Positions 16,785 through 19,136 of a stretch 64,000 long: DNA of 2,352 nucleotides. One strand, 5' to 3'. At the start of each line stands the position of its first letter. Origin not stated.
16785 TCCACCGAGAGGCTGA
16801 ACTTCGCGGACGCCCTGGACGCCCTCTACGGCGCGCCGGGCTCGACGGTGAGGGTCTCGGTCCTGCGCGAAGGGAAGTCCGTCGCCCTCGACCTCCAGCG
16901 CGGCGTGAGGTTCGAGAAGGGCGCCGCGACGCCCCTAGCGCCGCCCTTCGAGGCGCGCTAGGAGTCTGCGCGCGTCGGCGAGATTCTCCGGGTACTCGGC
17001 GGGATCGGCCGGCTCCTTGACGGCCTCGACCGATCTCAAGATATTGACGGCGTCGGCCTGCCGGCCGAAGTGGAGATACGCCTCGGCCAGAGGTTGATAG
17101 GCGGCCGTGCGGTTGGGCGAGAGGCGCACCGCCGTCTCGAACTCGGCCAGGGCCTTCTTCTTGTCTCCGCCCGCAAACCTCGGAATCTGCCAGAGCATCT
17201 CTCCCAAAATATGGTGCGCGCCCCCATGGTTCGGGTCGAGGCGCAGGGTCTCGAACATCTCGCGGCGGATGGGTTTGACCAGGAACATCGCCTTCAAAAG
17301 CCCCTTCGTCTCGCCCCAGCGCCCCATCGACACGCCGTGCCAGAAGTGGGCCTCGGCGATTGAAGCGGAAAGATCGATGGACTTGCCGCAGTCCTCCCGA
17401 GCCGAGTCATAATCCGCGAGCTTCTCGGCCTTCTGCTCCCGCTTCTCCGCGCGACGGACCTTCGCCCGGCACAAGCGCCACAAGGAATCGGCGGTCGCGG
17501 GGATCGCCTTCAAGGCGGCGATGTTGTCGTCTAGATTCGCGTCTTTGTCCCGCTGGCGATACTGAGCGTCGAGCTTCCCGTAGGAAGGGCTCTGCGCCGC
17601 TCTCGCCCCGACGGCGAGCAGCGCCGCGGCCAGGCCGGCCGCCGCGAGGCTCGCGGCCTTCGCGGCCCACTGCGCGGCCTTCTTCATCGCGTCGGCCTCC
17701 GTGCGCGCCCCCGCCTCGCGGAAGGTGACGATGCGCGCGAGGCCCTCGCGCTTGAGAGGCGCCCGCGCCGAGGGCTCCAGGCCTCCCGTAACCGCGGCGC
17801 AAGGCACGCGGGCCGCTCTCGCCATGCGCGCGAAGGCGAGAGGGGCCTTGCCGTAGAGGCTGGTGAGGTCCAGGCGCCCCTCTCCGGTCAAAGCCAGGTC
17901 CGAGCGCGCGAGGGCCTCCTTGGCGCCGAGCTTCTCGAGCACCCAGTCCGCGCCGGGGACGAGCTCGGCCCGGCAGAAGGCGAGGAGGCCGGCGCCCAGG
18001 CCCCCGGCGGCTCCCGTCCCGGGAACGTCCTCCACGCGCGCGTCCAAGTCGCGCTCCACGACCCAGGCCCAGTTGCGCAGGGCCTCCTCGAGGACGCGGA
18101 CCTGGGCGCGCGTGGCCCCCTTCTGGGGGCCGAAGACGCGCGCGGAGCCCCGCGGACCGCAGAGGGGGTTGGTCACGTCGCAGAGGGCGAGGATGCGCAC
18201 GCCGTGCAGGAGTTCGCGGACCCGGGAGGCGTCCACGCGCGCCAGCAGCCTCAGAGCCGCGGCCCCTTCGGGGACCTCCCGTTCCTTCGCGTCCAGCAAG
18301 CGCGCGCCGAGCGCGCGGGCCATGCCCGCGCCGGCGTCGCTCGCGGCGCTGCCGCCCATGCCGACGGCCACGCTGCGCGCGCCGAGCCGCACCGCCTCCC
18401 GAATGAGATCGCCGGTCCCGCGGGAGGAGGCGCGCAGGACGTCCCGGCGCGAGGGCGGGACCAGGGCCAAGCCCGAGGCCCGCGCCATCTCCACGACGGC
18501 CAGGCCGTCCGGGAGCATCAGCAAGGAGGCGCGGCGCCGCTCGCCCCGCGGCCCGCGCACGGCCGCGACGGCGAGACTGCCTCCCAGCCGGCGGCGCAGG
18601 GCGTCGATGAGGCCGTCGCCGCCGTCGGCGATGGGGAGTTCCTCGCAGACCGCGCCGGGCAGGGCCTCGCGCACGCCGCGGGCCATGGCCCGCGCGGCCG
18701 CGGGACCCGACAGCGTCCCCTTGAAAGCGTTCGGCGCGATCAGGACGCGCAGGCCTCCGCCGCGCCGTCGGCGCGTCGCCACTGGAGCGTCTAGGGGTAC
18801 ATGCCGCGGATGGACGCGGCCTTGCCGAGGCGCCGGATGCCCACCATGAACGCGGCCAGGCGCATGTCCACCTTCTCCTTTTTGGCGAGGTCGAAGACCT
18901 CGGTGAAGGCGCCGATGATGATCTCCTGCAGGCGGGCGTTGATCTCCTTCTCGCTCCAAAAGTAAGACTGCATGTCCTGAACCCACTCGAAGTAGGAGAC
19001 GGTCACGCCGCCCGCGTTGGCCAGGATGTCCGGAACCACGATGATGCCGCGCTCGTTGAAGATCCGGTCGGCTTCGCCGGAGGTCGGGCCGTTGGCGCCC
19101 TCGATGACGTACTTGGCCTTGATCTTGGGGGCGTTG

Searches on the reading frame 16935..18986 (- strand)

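Call 17: search_protein_families(library=pfam, proteins=[window:16935-18986:-], max_evalue=0.00001)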
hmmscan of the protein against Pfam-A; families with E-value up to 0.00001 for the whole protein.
window:16935-18986:- (683 aa): 2 families
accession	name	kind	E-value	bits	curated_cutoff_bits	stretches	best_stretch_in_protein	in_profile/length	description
PF02595.20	Gly_kinase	-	1.2e-116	390.1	23.3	1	81-446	1-365/372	Glycerate kinase family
PF21033.3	RMD1-3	-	1.2e-06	28.4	26.7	1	498-620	38-160/235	Regulator of microtubule dynamics protein 1-3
